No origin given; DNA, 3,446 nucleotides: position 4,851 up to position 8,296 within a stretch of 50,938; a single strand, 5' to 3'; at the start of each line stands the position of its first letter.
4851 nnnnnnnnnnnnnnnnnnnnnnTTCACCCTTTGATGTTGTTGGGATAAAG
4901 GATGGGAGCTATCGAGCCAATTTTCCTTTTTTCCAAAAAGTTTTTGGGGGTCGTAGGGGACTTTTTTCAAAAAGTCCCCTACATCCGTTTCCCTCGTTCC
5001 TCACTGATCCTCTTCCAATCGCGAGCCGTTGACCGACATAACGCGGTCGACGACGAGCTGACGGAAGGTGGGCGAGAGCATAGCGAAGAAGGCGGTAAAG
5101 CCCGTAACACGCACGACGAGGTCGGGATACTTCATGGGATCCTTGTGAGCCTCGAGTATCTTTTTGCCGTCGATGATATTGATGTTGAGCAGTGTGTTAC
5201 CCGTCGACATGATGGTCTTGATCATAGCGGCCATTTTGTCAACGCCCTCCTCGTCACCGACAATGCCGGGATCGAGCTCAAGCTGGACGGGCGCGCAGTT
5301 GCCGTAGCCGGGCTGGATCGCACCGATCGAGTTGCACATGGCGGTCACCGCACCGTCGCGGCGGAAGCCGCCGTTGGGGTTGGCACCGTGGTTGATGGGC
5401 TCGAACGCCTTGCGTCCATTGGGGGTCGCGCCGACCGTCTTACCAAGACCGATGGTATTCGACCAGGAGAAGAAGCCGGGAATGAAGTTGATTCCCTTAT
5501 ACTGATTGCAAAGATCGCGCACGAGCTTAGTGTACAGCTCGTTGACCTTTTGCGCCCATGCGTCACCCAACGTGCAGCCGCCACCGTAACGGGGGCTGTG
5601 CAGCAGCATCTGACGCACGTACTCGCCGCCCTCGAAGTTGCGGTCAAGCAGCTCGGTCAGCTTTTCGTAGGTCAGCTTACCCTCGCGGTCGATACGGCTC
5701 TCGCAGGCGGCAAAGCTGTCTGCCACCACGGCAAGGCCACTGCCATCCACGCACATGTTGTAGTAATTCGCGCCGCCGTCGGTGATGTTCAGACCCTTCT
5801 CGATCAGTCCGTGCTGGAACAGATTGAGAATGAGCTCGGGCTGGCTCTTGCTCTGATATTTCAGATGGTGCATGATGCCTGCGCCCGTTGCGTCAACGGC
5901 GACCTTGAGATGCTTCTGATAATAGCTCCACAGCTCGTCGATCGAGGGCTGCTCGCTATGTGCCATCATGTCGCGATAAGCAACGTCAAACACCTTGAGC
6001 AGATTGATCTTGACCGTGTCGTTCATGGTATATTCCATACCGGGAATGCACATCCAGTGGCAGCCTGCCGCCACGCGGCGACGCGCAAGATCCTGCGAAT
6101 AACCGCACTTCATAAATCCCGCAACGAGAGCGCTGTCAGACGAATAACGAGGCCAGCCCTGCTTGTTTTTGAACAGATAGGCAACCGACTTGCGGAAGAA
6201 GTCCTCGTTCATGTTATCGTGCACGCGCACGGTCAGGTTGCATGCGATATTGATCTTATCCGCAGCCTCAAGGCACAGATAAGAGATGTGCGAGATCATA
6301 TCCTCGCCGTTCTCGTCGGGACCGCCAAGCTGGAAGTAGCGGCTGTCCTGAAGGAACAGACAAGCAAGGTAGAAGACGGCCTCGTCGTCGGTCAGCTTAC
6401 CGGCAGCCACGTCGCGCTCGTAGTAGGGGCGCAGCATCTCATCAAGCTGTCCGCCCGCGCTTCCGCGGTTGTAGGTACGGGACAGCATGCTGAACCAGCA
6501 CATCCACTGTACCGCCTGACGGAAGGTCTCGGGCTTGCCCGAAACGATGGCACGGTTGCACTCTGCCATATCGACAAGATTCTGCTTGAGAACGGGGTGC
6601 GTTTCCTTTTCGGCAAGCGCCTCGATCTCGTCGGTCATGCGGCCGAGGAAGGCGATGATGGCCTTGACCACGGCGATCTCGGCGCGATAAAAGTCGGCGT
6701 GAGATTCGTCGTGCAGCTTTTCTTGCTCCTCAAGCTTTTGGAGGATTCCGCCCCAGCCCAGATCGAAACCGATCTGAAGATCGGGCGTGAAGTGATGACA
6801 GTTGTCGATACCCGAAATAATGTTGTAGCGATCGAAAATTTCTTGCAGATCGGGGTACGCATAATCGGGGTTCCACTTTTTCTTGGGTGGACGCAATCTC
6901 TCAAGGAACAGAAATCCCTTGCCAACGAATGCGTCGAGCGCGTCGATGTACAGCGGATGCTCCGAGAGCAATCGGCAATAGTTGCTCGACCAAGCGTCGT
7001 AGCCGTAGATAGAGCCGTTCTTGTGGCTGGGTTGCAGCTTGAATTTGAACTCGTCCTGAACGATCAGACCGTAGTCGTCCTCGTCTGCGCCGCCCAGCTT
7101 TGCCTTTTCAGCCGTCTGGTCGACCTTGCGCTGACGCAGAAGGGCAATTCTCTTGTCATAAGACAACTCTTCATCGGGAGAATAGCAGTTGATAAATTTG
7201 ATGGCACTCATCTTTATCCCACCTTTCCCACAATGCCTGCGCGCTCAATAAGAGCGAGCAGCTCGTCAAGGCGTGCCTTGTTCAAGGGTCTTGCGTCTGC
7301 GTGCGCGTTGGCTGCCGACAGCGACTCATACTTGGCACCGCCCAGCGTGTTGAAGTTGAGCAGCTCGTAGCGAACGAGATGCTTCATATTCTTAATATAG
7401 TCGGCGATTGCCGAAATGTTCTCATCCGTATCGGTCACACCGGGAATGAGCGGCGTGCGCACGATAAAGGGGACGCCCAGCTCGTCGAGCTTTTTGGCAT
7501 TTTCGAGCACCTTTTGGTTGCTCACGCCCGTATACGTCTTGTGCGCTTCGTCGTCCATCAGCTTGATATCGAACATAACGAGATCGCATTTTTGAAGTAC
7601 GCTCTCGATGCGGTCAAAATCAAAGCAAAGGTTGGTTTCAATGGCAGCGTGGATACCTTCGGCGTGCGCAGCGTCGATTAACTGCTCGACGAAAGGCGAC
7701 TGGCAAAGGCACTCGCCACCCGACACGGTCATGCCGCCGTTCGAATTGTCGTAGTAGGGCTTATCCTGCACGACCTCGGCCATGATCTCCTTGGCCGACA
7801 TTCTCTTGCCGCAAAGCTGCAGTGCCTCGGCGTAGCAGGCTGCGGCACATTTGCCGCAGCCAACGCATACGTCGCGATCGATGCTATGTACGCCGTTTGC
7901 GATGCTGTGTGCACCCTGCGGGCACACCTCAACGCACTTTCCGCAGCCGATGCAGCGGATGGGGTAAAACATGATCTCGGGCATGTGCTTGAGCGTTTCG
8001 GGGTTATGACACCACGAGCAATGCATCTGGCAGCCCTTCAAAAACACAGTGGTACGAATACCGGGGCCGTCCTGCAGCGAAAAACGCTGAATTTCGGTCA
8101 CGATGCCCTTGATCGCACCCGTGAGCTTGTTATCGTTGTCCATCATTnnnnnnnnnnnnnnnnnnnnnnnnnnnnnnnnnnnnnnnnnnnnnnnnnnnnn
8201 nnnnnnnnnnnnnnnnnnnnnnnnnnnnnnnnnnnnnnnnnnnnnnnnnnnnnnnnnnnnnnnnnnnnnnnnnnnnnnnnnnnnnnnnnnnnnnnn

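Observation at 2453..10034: Glycyl-radical-enzyme locus whose partner enzymes are of the cyclitol / keto-sugar type: candidate undescribed anaerobic pathway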

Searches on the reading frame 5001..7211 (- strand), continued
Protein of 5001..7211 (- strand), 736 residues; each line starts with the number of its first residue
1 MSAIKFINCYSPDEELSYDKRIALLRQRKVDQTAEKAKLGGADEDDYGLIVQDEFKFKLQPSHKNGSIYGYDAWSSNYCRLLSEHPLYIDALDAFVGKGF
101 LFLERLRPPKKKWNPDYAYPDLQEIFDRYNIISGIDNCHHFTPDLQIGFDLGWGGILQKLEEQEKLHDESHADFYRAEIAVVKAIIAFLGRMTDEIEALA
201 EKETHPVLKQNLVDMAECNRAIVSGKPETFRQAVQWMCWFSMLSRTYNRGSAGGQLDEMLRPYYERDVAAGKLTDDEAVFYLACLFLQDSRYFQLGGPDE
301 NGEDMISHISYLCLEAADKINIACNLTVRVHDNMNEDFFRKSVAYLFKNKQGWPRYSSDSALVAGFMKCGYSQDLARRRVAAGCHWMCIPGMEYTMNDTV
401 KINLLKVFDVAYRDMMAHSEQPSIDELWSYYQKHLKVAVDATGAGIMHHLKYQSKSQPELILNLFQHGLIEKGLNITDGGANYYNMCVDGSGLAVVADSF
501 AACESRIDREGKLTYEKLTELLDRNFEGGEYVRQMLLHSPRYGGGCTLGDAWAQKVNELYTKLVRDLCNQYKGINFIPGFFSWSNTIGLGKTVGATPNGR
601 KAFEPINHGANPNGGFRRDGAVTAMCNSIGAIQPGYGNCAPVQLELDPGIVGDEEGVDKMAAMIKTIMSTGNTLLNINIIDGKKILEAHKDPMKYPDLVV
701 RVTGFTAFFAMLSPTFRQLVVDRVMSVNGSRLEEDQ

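Call 107: search_protein_families(library=ncbifam, proteins=[L052:1376-2455:-, L052:2735-3751:-, L052:3804-4604:-, L052:6526-7548:-, L052:7757-8905:-, L052:16739-17842:+, L052:17875-18696:+, L052:18690-19754:+, L052:19794-21188:+, L052:21385-22223:+], max_evalue=1e-8)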
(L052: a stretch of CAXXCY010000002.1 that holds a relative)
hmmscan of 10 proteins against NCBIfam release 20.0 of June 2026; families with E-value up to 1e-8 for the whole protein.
L052:1376-2455:- (359 aa): 4 families
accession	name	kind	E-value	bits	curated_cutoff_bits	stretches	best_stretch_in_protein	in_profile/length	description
NF041633.1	trifunc_aldol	exception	1.5e-44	152.4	700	1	18-358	249-579/580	KHG/KDPG aldolase/sugar kinase fusion protein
NF041332.1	KDG_KDGal_kin_Halo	equivalog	3.7e-22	79.2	440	1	21-337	12-297/320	bifunctional 2-dehydro-3-deoxygluconokinase/2-dehydro-3-deoxygalactonokinase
TIGR04382.1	myo_inos_iolC_N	equivalog_domain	2.7e-21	76.1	300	1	144-335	127-293/309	5-dehydro-2-deoxygluconokinase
NF040938.1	KDG_KDGal_kin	equivalog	4.5e-11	42.4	400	0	122-235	106-211/305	bifunctional 2-dehydro-3-deoxygluconokinase/2-dehydro-3-deoxygalactonokinase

L052:2735-3751:- (338 aa): 4 families
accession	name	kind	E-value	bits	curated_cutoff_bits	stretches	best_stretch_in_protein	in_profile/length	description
NF008607.0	PRK11579.1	subfamily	1e-24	87.2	330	1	2-249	3-250/346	oxidoreductase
NF007574.0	PRK10206.1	equivalog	2.1e-18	66.5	352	1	4-251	3-249/345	oxidoreductase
TIGR04380.1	myo_inos_iolG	equivalog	1.8e-17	63.2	355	1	3-245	1-249/330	inositol 2-dehydrogenase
NF040723.1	UDP-GlcNAcDh_Arch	equivalog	6.8e-16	58.7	450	1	5-212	2-200/302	UDP-N-acetylglucosamine 3-dehydrogenase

L052:3804-4604:- (266 aa): 3 families
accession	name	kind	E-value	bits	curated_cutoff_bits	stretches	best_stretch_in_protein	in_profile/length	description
NF041099.2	keto_glucon_epim_IolO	equivalog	6.1e-18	65.1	300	1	22-256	27-256/269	5-keto-L-gluconate epimerase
NF051856.1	PsicseEpim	equivalog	5.1e-14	52.8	300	1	20-243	20-244/287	D-psicose 3-epimerase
TIGR03234.1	OH-pyruv-isom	equivalog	4.8e-10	39.2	353.45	1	85-245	82-241/254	hydroxypyruvate isomerase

L052:6526-7548:- (340 aa): 2 families
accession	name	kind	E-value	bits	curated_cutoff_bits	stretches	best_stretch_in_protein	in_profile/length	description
NF037995.1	TRAP_S1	subfamily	1.3e-47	162.4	50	1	51-313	12-270/271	TRAP transporter substrate-binding protein DctP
TIGR00787.1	dctP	subfamily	1.8e-42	145.6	175.05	1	52-292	12-247/257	DctP family TRAP transporter solute-binding subunit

L052:7757-8905:- (382 aa): 5 families
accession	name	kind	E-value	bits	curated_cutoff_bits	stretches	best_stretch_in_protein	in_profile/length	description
NF008269.0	PRK11041.1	equivalog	6.2e-14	51.8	436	1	114-267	182-338/342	DNA-binding transcriptional regulator CytR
NF047341.1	lactose_RbsR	equivalog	1.2e-13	51.1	382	1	44-267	110-329/331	ribose utilization transcriptional repressor RbsR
NF007979.0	PRK10703.1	equivalog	5.6e-10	38.8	501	1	83-246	148-312/341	HTH-type transcriptional repressor PurR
NF052440.1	TransRegGNTRPSEAE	equivalog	3.6e-09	36.1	400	1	98-266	162-333/333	HTH-type transcriptional regulator GntR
NF007075.0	PRK09526.1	subfamily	9.6e-09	34.6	340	0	76-266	144-331/358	LacI family DNA-binding transcriptional regulator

L052:16739-17842:+ (367 aa): 6 families
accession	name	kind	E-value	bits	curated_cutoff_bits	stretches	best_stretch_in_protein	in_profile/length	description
TIGR04380.1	myo_inos_iolG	equivalog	4.9e-32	111.1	355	1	7-346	2-329/330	inositol 2-dehydrogenase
NF040723.1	UDP-GlcNAcDh_Arch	equivalog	6.6e-29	101.4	450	1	7-265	1-238/302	UDP-N-acetylglucosamine 3-dehydrogenase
NF052479.1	LevoglcsnDh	equivalog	8.1e-14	51.1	650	1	60-274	62-299/386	levoglucosan dehydrogenase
NF052679.1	InsChiInosDhIolG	equivalog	2.4e-12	46.5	540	1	6-267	2-253/343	bifunctional inositol 2-dehydrogenase/D-chiro-inositol 1-dehydrogenase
NF041392.1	XylDh_Gfo6_Halo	equivalog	1.6e-10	40.3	350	1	3-346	13-348/350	D-xylose 1-dehydrogenase Gfo6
NF007574.0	PRK10206.1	equivalog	4.2e-09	35.9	352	1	57-206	51-193/345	oxidoreductase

L052:17875-18696:+ (273 aa): 0 families

L052:18690-19754:+ (354 aa): 4 families
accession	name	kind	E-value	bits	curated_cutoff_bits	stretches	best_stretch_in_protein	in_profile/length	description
TIGR04380.1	myo_inos_iolG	equivalog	7.1e-19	67.8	355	1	18-346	2-329/330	inositol 2-dehydrogenase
NF008607.0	PRK11579.1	subfamily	2.9e-18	66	330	1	21-269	8-256/346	oxidoreductase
NF007574.0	PRK10206.1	equivalog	1.7e-13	50.3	352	1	16-263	1-248/345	oxidoreductase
NF040723.1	UDP-GlcNAcDh_Arch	equivalog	4.1e-12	46.2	450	1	19-164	2-146/302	UDP-N-acetylglucosamine 3-dehydrogenase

L052:19794-21188:+ (464 aa): 0 families

L052:21385-22223:+ (279 aa): 21 families
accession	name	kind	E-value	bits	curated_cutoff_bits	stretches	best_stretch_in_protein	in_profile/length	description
NF005069.0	PRK06487.1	equivalog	7.2e-88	294.7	448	1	2-279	5-287/320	2-hydroxyacid dehydrogenase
NF006263.0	PRK08410.1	equivalog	4.9e-68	229.8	389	1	1-279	1-283/311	D-2-hydroxyacid dehydrogenase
NF005387.0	PRK06932.1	equivalog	1.1e-65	221.7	492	1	1-279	2-286/314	2-hydroxyacid dehydrogenase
TIGR01327.1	PGDH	equivalog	4.2e-57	194.1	454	1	33-279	29-277/525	phosphoglycerate dehydrogenase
NF009714.1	PRK13243.1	equivalog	1.4e-53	182.4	455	1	33-279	34-289/332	glyoxylate reductase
NF008759.0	PRK11790.1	equivalog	1.1e-46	159.4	404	1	41-279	51-293/410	phosphoglycerate dehydrogenase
NF000492.1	vanH_gen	exception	7.1e-43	146.8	540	1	51-260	50-255/312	D-lactate dehydrogenase VanH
NF000128.1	vanH-Sc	exception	5.1e-42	144.2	650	1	50-260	69-275/337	D-lactate dehydrogenase VanH-Sc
NF011938.0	PRK15409.1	equivalog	2.7e-41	141.6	492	1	41-279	42-285/324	glyoxylate/hydroxypyruvate reductase GhrB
NF000112.1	vanH-Amyco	exception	5e-40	137.8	625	1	62-260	92-284/348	VanH-AOV family D-lactate dehydrogenase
NF000151.1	vanH-Ac1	exception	9.6e-36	123.8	750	1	50-260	85-291/351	D-lactate dehydrogenase VanH-Ac1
NF000371.1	vanH_Agroup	exception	9.6e-35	120.3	700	1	65-260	71-260/322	VanH-A/VanH-Pt family D-lactate dehydrogenase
NF041369.1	Dhydh_Halo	equivalog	2.1e-30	106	400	1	48-279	38-271/305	D-2-hydroxyacid dehydrogenase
NF001309.0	PRK00257.1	equivalog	2.5e-30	105.7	434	1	144-279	113-254/379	4-phosphoerythronate dehydrogenase PdxB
NF005750.0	PRK07574.1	equivalog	2.6e-30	105.8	329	1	55-279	104-333/386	NAD-dependent formate dehydrogenase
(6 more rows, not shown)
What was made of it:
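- A KDG/IolC-like PfkB kinase is present in L052 (call 107). The L052 kinase hits the IolC N-domain model (call 107).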

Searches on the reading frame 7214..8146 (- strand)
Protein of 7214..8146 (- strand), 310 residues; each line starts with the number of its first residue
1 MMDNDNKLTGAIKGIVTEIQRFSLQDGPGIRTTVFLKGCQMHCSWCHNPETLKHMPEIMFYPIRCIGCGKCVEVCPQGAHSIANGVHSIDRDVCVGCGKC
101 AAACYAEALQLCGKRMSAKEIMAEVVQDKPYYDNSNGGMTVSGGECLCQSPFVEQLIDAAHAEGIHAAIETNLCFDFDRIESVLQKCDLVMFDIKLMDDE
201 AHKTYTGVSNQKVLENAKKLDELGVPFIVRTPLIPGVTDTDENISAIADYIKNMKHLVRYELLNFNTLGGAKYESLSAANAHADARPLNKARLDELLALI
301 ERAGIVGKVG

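Call 3: search_protein_families(library=pfam, proteins=[window:7214-8146:-], max_evalue=0.001)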
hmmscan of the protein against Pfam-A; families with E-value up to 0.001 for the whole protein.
window:7214-8146:- (310 aa): 12 families
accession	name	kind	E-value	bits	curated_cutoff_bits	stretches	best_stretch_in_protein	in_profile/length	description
PF04055.27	Radical_SAM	-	1.3e-14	55.2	29.5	1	109-242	21-160/166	Radical SAM superfamily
PF00037.32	Fer4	-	7.7e-13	48.1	21.1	2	64-79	7-22/24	4Fe-4S binding domain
PF13353.11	Fer4_12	-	6.6e-12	46.3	22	2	26-54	2-30/137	4Fe-4S single cluster domain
PF12837.12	Fer4_6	-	2.3e-09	37.2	25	2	89-108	4-23/24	4Fe-4S binding domain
PF14697.11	Fer4_21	-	1.5e-08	35.1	35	1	64-107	7-55/59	4Fe-4S dicluster domain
PF13187.11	Fer4_9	-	2.8e-08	34.1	27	1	64-107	1-50/52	4Fe-4S dicluster domain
PF12838.12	Fer4_7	-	4.4e-08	33.9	27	1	64-107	1-51/52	4Fe-4S dicluster domain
PF13237.11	Fer4_10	-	7.9e-08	32.6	25.5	1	62-104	6-52/53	4Fe-4S dicluster domain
PF12797.12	Fer4_2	-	3.2e-07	30.3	24.5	2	60-76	5-21/22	4Fe-4S binding domain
PF12800.12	Fer4_4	-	2.8e-05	24.5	24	0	64-78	3-17/17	4Fe-4S binding domain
PF13459.11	Fer4_15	-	0.00023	22.2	22.4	0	89-104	3-18/66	4Fe-4S single cluster domain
PF12798.12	Fer4_3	-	0.0007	20.7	27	1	65-79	1-15/15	4Fe-4S binding domain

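Call 5: search_protein_families(library=ncbifam, proteins=[window:7214-8146:-], max_evalue=0.001)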
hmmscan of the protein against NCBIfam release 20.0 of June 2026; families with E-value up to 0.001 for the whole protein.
window:7214-8146:- (310 aa): 63 families (the best 25 are shown)
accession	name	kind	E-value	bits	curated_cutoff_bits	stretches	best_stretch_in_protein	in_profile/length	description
TIGR02494.1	PFLE_PFLC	subfamily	2.1e-102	342.3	174.35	1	16-303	1-292/293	glycyl-radical enzyme activating protein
NF043069.1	T4HPD_activ_SAM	equivalog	3.6e-93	312.2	425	1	14-310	2-298/299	trans-4-hydroxy-L-proline dehydratase activase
NF048010.1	SfplDhtActHpsHDes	equivalog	4.6e-88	294.9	430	1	12-296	4-294/298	(2S)-3-sulfopropanediol dehydratase activating enzyme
NF048008.1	SfplDhtActHpfHKleb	equivalog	5.7e-84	282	500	1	15-281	1-274/308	(2S)-3-sulfopropanediol dehydratase activating enzyme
NF033719.1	ind_deCO2_activ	equivalog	2.6e-80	269.9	425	1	14-306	1-299/302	indoleacetate decarboxylase activase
TIGR04395.1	cutC_activ_rSAM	equivalog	7.8e-79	265.1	360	1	14-304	5-301/309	choline TMA-lyase-activating enzyme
TIGR04003.1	rSAM_BssD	equivalog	5.3e-75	252.5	496.45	1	15-281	2-275/314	[benzylsuccinate synthase]-activating enzyme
NF033717.2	HPDL_rSAM_activ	equivalog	3.3e-73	246.7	420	1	13-307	3-303/311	4-hydroxyphenylacetate decarboxylase activase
TIGR04041.1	activase_YjjW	hypoth_equivalog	2.3e-60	204.4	250.2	1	14-277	2-250/276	YjjW family glycine radical enzyme activase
TIGR02493.1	PFLA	equivalog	2e-56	191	231.75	2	112-298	41-230/235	pyruvate formate-lyase-activating protein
NF007483.0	PRK10076.1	equivalog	1.7e-55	188.3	326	2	86-310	64-291/292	[formate-C-acetyltransferase]-activating enzyme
NF008356.0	PRK11145.1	equivalog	1.3e-50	172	375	2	112-304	47-241/246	pyruvate formate lyase 1-activating protein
TIGR02495.1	NrdG2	equivalog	2.9e-19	69.2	131.15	2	96-260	25-187/193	anaerobic ribonucleoside-triphosphate reductase activating protein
TIGR02491.1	NrdG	equivalog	2.1e-14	53.7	126.1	1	17-53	3-39/154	anaerobic ribonucleoside-triphosphate reductase activating protein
NF040864.1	HgcB_ferredoxin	equivalog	5.7e-10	38.9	99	1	57-130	8-82/93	mercury methylation ferredoxin HgcB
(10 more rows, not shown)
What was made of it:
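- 7214..8146 (-): Radical-SAM glycyl-radical-enzyme activase (310 aa) with a ferredoxin-like two-cluster insert. TIGR02494 at 342.3 bits (cut-off 174), plus Radical_SAM and Fer4 domains (calls 3, 5).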
